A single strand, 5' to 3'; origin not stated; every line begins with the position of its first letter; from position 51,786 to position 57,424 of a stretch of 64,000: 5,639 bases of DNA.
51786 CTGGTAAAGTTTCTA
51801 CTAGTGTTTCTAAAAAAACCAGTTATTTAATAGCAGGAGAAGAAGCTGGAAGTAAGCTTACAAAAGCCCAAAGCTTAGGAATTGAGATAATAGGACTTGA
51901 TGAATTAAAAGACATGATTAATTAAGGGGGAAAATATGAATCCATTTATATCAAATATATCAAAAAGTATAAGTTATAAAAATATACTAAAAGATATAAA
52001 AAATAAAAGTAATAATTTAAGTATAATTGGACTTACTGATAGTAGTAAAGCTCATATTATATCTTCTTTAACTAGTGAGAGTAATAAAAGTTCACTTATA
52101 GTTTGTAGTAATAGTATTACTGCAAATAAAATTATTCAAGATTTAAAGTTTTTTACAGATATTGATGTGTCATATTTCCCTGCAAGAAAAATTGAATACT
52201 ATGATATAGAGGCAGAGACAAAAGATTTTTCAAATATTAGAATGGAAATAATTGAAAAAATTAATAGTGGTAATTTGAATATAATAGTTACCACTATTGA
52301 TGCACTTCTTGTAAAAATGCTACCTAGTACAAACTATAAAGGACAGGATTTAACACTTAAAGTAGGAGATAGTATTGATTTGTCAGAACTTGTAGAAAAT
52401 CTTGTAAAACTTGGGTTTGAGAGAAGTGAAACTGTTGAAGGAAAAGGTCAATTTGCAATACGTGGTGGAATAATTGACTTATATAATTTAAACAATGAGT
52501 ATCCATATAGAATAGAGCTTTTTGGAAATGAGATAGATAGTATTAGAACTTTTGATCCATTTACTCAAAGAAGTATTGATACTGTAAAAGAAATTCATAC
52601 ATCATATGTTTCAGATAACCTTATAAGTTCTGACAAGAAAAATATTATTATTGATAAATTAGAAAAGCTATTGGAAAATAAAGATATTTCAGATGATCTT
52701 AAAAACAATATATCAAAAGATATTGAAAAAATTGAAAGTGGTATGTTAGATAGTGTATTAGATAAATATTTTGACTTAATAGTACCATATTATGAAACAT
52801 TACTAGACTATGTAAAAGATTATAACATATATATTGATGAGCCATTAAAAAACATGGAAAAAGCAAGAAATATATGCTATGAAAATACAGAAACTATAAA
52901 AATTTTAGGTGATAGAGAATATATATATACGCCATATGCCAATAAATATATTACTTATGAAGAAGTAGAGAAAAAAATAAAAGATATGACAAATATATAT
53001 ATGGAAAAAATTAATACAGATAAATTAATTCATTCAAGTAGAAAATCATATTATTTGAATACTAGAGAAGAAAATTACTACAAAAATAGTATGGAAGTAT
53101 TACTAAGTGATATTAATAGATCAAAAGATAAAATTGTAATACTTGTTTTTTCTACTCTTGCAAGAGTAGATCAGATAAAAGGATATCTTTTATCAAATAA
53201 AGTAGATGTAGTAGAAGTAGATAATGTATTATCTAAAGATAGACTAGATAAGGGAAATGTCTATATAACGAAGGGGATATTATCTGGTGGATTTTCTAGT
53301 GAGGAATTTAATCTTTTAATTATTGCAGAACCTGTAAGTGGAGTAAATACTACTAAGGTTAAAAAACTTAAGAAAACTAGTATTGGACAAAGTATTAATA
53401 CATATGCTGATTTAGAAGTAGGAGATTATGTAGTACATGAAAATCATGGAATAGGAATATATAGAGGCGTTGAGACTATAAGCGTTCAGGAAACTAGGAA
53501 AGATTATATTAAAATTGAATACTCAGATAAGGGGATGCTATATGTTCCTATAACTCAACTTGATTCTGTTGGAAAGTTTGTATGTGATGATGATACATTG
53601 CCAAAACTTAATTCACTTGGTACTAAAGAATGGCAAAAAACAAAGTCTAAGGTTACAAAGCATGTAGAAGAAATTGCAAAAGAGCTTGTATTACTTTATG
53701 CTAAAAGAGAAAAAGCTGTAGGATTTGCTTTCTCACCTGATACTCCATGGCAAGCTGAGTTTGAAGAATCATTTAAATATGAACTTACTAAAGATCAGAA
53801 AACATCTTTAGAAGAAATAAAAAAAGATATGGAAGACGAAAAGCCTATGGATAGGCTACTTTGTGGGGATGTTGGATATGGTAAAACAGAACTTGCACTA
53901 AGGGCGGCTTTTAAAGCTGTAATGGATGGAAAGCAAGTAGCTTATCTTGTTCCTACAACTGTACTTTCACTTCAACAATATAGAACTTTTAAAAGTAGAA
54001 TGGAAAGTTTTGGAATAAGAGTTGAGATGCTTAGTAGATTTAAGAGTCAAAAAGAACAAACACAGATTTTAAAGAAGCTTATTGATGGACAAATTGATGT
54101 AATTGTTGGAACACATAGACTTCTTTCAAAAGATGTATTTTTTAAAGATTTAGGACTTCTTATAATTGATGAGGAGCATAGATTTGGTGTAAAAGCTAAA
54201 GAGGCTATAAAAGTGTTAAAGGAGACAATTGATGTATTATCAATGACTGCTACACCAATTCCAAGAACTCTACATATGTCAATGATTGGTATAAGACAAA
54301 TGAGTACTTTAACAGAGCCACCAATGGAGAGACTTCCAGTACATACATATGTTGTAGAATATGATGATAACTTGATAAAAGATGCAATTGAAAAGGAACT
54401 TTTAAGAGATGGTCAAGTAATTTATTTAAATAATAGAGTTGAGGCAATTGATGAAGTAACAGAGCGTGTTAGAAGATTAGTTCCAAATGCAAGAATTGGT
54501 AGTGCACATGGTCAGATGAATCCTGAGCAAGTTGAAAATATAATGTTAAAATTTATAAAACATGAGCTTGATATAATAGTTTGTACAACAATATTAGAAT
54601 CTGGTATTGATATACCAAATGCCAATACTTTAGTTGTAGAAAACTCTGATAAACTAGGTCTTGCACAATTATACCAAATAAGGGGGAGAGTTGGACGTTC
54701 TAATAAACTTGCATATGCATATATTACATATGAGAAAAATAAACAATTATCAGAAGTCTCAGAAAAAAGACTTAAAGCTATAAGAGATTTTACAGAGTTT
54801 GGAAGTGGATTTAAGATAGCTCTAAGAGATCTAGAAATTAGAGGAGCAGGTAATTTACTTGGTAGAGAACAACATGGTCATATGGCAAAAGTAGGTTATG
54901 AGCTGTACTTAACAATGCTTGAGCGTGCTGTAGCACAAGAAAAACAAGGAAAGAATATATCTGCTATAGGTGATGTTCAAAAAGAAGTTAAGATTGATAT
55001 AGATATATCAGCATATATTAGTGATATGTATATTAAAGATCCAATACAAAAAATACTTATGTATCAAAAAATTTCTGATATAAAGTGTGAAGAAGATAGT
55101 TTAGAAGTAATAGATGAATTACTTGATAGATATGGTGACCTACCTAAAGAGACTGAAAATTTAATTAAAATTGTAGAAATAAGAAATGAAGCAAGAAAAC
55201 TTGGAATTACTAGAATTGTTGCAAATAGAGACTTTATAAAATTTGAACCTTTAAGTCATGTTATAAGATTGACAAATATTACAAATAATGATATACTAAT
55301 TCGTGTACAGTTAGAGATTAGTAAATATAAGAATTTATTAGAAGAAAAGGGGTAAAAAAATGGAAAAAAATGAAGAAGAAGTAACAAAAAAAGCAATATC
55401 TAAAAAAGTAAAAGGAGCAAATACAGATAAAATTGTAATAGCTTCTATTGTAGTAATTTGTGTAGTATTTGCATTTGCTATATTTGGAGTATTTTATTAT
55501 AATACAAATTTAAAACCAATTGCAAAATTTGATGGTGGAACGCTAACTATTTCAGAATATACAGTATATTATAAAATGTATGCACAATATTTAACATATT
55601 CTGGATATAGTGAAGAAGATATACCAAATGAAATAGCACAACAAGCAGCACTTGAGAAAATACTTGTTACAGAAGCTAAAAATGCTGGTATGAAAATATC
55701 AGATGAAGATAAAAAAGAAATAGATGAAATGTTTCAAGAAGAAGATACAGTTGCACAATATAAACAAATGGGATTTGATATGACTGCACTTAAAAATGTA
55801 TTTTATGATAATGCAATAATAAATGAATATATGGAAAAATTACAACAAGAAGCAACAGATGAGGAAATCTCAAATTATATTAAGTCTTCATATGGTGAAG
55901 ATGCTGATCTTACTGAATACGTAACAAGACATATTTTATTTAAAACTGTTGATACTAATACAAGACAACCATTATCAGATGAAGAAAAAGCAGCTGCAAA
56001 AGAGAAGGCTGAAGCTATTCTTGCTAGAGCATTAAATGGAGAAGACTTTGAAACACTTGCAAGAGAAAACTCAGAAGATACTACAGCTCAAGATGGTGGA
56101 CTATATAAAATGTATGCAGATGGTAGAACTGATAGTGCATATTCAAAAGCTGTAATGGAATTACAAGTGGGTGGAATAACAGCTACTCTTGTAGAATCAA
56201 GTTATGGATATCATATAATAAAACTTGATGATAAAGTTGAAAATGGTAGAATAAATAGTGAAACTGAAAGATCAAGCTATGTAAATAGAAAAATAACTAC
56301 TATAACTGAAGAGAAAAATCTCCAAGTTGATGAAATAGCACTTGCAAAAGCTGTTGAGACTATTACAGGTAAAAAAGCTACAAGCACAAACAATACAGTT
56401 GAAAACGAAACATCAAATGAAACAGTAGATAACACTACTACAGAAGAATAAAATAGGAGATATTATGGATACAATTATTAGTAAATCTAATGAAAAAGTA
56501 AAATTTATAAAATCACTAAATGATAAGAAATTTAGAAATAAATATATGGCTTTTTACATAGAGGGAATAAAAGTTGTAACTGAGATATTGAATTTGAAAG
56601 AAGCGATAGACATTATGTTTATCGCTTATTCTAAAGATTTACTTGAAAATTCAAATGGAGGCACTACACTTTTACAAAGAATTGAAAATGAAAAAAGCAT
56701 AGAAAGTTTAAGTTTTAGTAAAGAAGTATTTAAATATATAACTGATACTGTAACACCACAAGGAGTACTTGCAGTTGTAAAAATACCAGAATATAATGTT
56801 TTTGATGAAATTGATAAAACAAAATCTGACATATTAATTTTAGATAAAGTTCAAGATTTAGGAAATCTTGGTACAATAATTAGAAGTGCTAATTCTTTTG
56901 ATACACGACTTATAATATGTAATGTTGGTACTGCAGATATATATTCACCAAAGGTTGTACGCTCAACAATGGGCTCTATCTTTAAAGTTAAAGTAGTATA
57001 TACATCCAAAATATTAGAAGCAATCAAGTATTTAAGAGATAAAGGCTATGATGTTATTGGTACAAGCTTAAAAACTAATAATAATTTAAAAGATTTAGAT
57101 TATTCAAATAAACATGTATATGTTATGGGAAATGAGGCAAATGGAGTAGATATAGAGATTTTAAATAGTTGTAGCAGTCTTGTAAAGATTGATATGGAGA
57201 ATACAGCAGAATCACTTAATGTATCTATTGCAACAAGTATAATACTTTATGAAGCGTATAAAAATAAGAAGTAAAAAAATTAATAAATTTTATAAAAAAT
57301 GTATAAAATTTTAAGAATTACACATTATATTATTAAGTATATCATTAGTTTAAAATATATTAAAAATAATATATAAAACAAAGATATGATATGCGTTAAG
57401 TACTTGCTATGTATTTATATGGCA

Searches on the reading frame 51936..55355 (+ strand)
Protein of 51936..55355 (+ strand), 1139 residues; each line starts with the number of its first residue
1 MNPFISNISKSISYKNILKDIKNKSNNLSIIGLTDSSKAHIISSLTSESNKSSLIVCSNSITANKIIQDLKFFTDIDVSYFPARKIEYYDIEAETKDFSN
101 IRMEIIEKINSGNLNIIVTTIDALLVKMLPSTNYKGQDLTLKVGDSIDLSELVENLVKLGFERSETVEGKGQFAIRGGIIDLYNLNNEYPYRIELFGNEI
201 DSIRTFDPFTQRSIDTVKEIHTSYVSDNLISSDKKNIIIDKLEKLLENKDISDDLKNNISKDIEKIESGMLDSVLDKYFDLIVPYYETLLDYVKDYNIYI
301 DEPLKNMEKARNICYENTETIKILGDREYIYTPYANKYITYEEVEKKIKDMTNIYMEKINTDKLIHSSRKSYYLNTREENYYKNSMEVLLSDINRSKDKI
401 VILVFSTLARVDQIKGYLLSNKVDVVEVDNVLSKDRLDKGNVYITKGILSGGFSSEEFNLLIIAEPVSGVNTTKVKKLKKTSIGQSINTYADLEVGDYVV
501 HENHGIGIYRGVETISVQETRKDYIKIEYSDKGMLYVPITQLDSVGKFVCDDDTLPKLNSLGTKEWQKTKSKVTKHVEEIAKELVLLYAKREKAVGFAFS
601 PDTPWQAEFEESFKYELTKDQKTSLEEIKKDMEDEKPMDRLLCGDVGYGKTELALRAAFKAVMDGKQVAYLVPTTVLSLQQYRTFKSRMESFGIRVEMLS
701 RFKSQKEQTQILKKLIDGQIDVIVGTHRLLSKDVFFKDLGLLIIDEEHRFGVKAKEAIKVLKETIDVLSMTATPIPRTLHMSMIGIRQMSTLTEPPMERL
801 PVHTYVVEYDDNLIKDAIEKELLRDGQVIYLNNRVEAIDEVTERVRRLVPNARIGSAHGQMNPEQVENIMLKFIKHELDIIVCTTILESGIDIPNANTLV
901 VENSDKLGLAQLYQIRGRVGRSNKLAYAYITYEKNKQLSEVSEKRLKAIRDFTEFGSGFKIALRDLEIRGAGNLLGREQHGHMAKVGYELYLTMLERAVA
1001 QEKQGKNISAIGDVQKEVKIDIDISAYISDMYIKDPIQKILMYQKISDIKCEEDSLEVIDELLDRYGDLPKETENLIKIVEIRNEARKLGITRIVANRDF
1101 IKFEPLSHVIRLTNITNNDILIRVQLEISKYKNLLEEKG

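Call 85: search_protein_families(library=padloc, proteins=[window:51936-55355:+], max_evalue=0.00001)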
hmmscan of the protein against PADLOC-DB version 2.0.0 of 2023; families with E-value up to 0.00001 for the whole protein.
window:51936-55355:+ (1139 aa): 7 families
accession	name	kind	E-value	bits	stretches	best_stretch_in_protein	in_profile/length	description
PDLC02707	PbeA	-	3.8e-10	37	1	818-923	516-618/672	PbeA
PDLC02861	DpdF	-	2.5e-08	30.7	1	689-935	88-346/611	DpdF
PDLC01770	Cas3g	-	8.6e-08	29.1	1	812-937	238-356/733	-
PDLC02704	PbeA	-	1.5e-07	28.4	0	832-923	544-632/682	PbeA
PDLC02870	DpdF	-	6.8e-07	26.1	1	789-934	193-332/534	DpdF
PDLC02855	DpdF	-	1.6e-06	24.7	1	839-939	388-485/825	DpdF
PDLC02872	DpdF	-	3.9e-06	23.7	0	829-931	400-504/859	DpdF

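Call 86: search_protein_families(library=pfam, proteins=[window:51936-55355:+], max_evalue=0.00001)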
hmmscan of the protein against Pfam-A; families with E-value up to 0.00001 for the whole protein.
window:51936-55355:+ (1139 aa): 6 families
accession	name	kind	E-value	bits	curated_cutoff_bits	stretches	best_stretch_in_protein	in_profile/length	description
PF00270.35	DEAD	-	1e-26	94.1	26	1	618-779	1-164/167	DEAD/DEAH box helicase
PF17757.6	UvrB_inter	-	4.2e-26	91.3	22.9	1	139-221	1-84/91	UvrB interaction domain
PF00271.37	Helicase_C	-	1.4e-22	80.4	23.5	1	819-922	7-109/110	Helicase conserved C-terminal domain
PF03461.20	TRCF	-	2.4e-22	79.5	25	1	1022-1104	1-83/95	TRCF domain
PF02559.22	CarD_TRCF_RID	-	9.9e-20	70.8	23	1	493-548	1-56/57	CarD-like/TRCF RID domain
PF04851.21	ResIII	-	3.2e-11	43.9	22.5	1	615-774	2-162/164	Type III restriction enzyme, res subunit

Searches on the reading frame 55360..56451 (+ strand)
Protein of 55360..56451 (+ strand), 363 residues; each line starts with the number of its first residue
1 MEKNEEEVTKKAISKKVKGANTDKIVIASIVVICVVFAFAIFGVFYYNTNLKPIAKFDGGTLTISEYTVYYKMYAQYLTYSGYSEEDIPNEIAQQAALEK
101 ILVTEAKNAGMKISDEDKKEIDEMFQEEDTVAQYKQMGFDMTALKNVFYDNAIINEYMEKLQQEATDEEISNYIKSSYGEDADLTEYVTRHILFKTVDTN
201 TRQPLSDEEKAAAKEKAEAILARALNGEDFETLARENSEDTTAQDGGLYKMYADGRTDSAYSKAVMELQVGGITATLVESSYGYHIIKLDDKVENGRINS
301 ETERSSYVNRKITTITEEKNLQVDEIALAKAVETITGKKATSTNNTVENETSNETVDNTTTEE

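Call 85: search_protein_families(library=padloc, proteins=[window:55360-56451:+], max_evalue=0.00001)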
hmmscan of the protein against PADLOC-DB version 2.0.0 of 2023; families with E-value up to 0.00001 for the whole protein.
window:55360-56451:+ (363 aa): 0 families

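Call 86: search_protein_families(library=pfam, proteins=[window:55360-56451:+], max_evalue=0.00001)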
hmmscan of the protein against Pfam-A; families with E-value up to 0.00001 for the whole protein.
window:55360-56451:+ (363 aa): 5 families
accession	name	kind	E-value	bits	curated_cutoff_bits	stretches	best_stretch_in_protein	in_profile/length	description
PF13616.12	Rotamase_3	-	1.2e-21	77.9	22.5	1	187-292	16-115/116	PPIC-type PPIASE domain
PF00639.27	Rotamase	-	6.2e-21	75.6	21.7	1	191-291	1-97/97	PPIC-type PPIASE domain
PF13624.11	SurA_N_3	-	1.1e-09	38.7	27.2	1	24-126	10-124/162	SurA-like N-terminal domain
PF13623.11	SurA_N_2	-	3.6e-08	33.8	28.5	1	26-145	11-142/145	SurA-like N-terminal domain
PF13145.12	Rotamase_2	-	2.1e-07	32.2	27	1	189-294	12-110/121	PPIC-type PPIASE domain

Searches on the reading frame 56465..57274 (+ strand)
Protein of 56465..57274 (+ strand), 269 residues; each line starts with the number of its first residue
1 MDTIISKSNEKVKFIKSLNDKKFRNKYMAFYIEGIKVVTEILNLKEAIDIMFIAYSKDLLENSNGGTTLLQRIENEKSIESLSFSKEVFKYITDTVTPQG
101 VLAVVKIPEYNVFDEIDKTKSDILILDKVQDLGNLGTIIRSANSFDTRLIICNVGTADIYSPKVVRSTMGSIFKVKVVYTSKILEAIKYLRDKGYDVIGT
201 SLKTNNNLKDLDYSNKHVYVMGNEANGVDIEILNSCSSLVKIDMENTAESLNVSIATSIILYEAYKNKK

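Call 85: search_protein_families(library=padloc, proteins=[window:56465-57274:+], max_evalue=0.00001)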
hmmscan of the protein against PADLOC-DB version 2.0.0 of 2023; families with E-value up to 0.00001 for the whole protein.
window:56465-57274:+ (269 aa): 0 families

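Call 86: search_protein_families(library=pfam, proteins=[window:56465-57274:+], max_evalue=0.00001)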
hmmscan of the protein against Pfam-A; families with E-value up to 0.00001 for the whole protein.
window:56465-57274:+ (269 aa): 3 families
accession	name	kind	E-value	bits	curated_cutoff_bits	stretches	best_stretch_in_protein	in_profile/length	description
PF00588.24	SpoU_methylase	-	1.6e-38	132.4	29.7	1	123-262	3-142/142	SpoU rRNA Methylase family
PF22435.1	MRM3-like_sub_bind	-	8.3e-17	61.8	27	1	9-103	1-84/84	MRM3-like substrate binding domain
PF08032.17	SpoU_sub_bind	-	7.7e-06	26.6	22.8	0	31-110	1-75/76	RNA 2'-O ribose methyltransferase substrate binding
